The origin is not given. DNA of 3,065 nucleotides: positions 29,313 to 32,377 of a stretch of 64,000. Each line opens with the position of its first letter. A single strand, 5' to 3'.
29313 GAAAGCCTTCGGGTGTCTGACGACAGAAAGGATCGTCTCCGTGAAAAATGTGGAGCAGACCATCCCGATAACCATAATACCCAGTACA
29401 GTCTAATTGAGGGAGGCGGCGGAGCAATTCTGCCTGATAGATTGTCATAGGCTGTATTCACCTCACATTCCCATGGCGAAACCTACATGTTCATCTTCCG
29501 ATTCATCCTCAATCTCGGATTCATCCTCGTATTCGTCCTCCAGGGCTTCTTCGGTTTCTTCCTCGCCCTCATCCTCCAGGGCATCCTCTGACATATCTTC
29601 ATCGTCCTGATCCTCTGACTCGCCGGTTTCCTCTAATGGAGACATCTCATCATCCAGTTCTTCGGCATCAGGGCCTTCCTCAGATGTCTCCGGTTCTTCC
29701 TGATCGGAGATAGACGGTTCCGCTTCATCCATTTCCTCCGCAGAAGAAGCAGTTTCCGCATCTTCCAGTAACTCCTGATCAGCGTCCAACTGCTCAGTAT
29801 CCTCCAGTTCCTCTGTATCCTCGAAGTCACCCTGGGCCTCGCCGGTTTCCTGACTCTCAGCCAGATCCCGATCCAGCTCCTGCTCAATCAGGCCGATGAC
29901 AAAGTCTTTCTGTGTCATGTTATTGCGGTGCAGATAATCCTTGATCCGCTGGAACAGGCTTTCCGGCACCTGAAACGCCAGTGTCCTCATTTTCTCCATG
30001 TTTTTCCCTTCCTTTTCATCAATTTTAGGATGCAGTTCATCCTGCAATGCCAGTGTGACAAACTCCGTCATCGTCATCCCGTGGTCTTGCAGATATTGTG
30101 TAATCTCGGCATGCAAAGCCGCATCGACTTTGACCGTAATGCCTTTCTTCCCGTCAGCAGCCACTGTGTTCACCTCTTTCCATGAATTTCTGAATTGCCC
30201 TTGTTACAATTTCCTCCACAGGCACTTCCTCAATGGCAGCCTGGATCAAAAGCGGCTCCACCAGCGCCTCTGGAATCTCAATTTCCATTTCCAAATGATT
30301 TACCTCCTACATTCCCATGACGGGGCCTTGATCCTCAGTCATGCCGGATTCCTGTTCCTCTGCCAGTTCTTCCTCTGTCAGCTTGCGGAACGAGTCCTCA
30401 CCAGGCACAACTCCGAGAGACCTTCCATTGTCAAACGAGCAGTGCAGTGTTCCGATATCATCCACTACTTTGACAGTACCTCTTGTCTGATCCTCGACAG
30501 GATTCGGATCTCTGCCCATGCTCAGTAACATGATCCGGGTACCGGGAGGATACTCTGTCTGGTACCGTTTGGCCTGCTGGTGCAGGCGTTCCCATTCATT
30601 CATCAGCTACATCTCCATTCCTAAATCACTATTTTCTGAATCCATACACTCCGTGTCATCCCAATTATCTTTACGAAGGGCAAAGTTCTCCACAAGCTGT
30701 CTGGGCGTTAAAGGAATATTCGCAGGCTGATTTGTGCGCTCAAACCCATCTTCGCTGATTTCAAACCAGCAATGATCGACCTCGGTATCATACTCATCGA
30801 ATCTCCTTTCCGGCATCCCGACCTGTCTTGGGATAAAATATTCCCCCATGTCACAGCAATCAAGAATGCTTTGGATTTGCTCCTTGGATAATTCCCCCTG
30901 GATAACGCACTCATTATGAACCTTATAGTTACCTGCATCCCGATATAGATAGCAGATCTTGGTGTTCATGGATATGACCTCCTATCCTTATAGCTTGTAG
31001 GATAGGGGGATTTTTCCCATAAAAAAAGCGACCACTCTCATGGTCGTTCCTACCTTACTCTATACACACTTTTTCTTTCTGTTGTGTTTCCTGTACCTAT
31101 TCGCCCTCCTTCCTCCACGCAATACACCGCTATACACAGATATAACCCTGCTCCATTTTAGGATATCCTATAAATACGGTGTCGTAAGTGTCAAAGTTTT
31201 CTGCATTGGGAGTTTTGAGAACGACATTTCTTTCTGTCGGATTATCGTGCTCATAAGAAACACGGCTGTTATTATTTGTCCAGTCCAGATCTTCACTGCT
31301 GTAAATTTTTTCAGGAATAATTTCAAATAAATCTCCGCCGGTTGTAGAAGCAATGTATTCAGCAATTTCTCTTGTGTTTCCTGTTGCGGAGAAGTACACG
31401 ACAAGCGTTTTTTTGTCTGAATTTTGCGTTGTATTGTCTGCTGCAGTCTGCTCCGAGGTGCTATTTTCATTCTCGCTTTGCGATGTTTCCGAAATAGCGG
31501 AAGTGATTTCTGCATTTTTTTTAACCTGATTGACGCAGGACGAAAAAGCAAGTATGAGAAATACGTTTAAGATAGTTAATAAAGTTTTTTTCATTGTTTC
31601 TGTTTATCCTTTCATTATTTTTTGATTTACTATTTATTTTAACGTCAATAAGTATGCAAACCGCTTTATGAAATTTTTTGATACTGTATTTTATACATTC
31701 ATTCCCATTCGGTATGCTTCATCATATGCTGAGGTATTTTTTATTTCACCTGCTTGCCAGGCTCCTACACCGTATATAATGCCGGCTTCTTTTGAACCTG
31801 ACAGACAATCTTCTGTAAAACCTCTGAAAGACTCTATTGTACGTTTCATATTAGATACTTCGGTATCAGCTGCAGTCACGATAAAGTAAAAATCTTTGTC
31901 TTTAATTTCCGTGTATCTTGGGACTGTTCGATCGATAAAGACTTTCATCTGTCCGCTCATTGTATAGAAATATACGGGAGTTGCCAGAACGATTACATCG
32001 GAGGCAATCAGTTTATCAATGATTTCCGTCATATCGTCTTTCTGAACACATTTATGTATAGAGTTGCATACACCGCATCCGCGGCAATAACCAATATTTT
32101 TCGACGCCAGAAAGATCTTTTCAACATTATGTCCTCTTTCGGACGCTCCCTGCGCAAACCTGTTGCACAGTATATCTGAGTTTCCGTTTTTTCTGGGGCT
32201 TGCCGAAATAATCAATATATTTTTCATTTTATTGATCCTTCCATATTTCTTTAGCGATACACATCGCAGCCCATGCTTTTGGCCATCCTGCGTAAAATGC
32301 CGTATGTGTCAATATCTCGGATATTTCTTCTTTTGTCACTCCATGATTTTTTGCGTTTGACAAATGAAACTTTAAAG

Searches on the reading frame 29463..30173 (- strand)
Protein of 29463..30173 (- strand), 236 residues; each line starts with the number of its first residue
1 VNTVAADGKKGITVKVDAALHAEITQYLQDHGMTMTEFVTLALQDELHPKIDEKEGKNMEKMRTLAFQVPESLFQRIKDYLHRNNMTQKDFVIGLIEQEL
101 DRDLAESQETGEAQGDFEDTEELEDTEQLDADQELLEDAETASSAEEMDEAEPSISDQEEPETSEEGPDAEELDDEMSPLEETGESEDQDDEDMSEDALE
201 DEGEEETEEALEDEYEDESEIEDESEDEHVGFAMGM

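Call 19: search_protein_families(library=pfam, proteins=[window:29463-30173:-], max_evalue=0.001)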
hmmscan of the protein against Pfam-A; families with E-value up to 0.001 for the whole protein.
window:29463-30173:- (236 aa): 1 family
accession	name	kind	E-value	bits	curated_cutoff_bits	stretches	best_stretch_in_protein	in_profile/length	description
PF10723.15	RepB-RCR_reg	-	7.1e-05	23.1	21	0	9-48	39-78/81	Replication regulatory protein RepB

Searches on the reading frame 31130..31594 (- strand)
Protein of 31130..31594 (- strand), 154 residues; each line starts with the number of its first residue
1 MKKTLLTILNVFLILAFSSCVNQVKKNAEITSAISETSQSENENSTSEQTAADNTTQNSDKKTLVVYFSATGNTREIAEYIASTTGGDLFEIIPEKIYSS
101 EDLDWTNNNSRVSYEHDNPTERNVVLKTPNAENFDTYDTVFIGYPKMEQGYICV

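Call 19: search_protein_families(library=pfam, proteins=[window:31130-31594:-], max_evalue=0.001)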
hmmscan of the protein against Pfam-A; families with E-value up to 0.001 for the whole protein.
window:31130-31594:- (154 aa): 2 families
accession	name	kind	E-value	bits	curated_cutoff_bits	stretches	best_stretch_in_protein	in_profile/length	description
PF12682.12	Flavodoxin_4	-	8.9e-21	74.4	24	1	62-145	1-82/155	Flavodoxin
PF12724.12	Flavodoxin_5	-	4.1e-05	24.4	27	1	64-94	1-33/145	Flavodoxin domain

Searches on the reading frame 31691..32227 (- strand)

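Call 19: search_protein_families(library=pfam, proteins=[window:31691-32227:-], max_evalue=0.001)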
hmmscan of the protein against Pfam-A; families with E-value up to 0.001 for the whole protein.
window:31691-32227:- (178 aa): 2 families
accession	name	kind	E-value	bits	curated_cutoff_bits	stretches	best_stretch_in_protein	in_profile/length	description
PF03358.20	FMN_red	-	8.5e-25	87.5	24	1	3-121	2-117/152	NADPH-dependent FMN reductase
PF02525.22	Flavodoxin_2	-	3.5e-15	56.7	27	1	2-102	1-104/198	Flavodoxin-like fold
